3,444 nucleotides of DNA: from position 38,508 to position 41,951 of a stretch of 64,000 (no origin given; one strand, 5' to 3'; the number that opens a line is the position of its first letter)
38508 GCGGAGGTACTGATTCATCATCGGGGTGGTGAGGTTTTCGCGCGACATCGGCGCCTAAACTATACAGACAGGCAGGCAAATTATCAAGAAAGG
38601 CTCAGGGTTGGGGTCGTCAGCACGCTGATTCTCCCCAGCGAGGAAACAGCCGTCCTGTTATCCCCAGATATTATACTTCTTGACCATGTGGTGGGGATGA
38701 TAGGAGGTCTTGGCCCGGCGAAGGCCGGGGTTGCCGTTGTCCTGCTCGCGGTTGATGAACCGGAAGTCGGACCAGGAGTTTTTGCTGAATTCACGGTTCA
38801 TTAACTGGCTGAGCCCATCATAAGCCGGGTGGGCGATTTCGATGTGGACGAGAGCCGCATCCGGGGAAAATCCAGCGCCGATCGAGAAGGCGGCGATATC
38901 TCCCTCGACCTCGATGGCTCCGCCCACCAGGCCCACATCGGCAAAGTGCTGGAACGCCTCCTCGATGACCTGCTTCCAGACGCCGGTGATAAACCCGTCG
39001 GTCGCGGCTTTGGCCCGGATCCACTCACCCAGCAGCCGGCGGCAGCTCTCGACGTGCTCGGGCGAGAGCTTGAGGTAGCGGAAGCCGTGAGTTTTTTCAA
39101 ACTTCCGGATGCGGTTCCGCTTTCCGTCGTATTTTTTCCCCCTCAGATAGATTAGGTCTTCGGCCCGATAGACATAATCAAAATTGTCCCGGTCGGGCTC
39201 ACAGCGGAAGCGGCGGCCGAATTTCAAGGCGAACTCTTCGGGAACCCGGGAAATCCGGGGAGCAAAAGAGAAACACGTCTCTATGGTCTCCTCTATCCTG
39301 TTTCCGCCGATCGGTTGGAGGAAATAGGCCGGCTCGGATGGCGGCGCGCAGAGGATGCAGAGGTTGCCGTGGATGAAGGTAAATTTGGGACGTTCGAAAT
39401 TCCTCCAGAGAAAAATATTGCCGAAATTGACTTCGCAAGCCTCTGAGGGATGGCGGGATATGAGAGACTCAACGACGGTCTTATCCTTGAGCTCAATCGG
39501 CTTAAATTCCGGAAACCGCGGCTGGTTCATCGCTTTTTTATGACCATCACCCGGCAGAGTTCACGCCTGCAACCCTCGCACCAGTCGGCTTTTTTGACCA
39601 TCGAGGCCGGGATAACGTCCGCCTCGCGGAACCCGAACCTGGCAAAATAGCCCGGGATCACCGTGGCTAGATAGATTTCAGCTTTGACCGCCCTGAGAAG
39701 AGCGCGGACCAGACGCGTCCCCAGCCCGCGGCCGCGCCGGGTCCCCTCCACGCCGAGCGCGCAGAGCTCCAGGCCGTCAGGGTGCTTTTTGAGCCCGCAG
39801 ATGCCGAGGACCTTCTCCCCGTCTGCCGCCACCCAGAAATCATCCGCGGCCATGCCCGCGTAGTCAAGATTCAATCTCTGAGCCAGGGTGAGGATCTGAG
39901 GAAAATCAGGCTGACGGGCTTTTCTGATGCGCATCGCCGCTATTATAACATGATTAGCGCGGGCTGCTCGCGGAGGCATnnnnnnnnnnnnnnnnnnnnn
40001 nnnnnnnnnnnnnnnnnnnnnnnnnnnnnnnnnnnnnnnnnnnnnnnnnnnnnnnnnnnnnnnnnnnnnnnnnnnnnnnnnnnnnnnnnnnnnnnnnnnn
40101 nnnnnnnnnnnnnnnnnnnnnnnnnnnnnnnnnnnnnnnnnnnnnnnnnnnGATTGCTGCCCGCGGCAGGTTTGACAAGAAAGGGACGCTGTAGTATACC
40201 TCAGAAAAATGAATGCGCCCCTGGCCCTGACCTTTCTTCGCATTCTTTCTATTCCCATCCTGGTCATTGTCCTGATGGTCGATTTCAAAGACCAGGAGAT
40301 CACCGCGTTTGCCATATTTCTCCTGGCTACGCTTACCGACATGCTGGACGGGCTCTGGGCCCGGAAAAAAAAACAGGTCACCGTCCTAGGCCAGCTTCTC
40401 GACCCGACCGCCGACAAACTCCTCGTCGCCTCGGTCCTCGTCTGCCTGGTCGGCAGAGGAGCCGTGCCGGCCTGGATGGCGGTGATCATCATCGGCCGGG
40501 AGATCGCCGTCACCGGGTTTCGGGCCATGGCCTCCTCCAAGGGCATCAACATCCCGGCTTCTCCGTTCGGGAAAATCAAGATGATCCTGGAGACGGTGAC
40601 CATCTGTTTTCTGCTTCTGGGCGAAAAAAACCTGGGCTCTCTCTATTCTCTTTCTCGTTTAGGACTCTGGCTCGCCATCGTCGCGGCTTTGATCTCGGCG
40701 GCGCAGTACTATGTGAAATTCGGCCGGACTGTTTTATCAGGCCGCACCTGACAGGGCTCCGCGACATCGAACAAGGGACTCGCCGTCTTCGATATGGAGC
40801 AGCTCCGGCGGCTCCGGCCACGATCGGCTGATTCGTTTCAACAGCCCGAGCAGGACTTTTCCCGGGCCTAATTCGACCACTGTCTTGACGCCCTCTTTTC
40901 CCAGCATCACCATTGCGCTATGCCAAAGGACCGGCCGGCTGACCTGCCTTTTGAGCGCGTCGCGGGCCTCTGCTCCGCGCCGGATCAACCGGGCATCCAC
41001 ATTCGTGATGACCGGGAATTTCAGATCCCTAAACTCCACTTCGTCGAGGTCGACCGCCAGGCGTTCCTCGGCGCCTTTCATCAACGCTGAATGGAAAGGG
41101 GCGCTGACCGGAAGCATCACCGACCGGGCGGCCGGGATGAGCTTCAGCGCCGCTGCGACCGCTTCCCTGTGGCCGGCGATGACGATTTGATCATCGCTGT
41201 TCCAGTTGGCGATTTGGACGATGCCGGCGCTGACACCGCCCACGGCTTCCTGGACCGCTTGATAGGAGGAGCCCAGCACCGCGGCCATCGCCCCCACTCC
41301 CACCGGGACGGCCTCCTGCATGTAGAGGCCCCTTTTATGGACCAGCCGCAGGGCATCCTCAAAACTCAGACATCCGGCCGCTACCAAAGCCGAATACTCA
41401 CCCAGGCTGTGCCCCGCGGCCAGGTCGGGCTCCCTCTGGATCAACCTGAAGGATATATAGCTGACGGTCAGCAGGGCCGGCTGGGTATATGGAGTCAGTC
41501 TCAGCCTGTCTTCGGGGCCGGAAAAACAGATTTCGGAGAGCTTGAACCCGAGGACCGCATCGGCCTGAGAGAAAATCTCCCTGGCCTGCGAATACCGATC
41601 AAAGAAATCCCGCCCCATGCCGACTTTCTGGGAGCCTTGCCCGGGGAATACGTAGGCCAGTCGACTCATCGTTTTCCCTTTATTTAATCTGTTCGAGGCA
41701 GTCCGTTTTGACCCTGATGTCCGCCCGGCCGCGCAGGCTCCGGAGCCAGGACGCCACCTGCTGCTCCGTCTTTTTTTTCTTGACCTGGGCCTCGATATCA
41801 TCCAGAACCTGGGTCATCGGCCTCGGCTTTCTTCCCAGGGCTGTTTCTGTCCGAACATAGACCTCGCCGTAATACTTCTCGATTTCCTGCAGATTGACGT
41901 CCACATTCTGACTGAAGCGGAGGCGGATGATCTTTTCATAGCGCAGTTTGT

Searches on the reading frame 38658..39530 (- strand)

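Call 11: search_protein_families(library=pfam, proteins=[window:38658-39530:-])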
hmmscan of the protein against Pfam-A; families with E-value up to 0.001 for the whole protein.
window:38658-39530:- (290 aa): 1 family
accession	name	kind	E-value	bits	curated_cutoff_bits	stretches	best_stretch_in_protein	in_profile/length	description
PF09924.15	LPG_synthase_C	-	4.7e-37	128.1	27.5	1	31-287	8-296/298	Phosphatidylglycerol lysyltransferase, C-terminal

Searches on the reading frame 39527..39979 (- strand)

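Call 11: search_protein_families(library=pfam, proteins=[window:39527-39979:-])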
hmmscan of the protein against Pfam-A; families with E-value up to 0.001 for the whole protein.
window:39527-39979:- (150 aa): 4 families
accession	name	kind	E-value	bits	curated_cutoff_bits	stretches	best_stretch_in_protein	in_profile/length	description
PF00583.31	Acetyltransf_1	-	3.3e-11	43.9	20.7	1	19-109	5-103/116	Acetyltransferase (GNAT) family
PF13508.13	Acetyltransf_7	-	8.4e-10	39.3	27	1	46-119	3-84/84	Acetyltransferase (GNAT) domain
PF13673.13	Acetyltransf_10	-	9.9e-05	22.8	23.6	1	47-101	32-83/128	Acetyltransferase (GNAT) domain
PF08445.16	FR47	-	0.00037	20.9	22.1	1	66-101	18-53/86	FR47-like protein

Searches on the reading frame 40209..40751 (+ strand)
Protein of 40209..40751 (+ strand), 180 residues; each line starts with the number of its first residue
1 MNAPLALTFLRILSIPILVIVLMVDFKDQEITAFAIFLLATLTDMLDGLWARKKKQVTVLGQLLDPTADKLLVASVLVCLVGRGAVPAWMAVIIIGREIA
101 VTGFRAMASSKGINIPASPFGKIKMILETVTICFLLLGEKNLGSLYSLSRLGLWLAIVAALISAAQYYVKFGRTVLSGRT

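Call 11: search_protein_families(library=pfam, proteins=[window:40209-40751:+])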
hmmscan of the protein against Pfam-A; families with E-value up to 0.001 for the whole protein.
window:40209-40751:+ (180 aa): 1 family
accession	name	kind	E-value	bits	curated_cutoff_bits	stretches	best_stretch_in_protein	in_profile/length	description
PF01066.26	CDP-OH_P_transf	-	2.5e-38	132.3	22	1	1-160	1-150/152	CDP-alcohol phosphatidyltransferase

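Call 14: find_encoding_contigs(protein=window:40209-40751:+, flank=10000, max_places=10)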
Protein window:40209-40751:+ (180 aa): 3 contigs read that carry it; 3 places shown.
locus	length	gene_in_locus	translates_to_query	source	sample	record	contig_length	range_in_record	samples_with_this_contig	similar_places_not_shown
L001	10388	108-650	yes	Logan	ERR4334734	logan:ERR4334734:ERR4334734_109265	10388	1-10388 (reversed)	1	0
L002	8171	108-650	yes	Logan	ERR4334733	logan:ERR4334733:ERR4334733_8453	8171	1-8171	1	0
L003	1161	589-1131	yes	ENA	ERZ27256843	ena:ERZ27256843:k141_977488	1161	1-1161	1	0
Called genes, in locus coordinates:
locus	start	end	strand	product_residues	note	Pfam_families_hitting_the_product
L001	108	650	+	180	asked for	PF01066:CDP-OH_P_transf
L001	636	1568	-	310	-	PF00698:Acyl_transf_1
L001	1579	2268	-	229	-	-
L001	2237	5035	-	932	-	PF08478:POTRA_1 (faint), PF07244:POTRA, PF01103:Omp85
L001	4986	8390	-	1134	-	PF04357:TamB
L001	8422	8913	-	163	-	PF00364:Biotin_lipoyl, PF25917:BSH_RND (weak), PF25973:BSH_CzcB (faint)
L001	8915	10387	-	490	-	?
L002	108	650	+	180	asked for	PF01066:CDP-OH_P_transf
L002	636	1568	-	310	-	PF00698:Acyl_transf_1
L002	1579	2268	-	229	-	-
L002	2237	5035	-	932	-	PF08478:POTRA_1 (faint), PF07244:POTRA, PF01103:Omp85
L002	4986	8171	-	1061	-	?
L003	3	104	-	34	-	?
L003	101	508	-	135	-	PF00583:Acetyltransf_1, PF13508:Acetyltransf_7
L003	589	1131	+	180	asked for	PF01066:CDP-OH_P_transf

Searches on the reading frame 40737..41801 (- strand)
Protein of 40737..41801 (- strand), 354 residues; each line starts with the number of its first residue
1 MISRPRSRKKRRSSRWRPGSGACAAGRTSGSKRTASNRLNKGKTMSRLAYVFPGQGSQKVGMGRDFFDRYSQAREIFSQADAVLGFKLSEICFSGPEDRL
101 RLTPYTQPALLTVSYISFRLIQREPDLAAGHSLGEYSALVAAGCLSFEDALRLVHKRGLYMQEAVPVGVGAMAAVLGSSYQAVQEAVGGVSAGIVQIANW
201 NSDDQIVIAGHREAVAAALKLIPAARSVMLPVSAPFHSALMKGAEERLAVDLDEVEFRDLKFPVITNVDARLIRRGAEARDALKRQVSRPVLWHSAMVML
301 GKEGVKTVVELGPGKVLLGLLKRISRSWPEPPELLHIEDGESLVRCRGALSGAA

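Call 11: search_protein_families(library=pfam, proteins=[window:40737-41801:-])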
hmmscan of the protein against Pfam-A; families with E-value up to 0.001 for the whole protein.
window:40737-41801:- (354 aa): 1 family
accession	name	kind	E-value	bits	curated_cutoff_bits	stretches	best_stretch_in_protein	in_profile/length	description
PF00698.26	Acyl_transf_1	-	1.3e-33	117.3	32.7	1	50-324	2-278/319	Acyl transferase domain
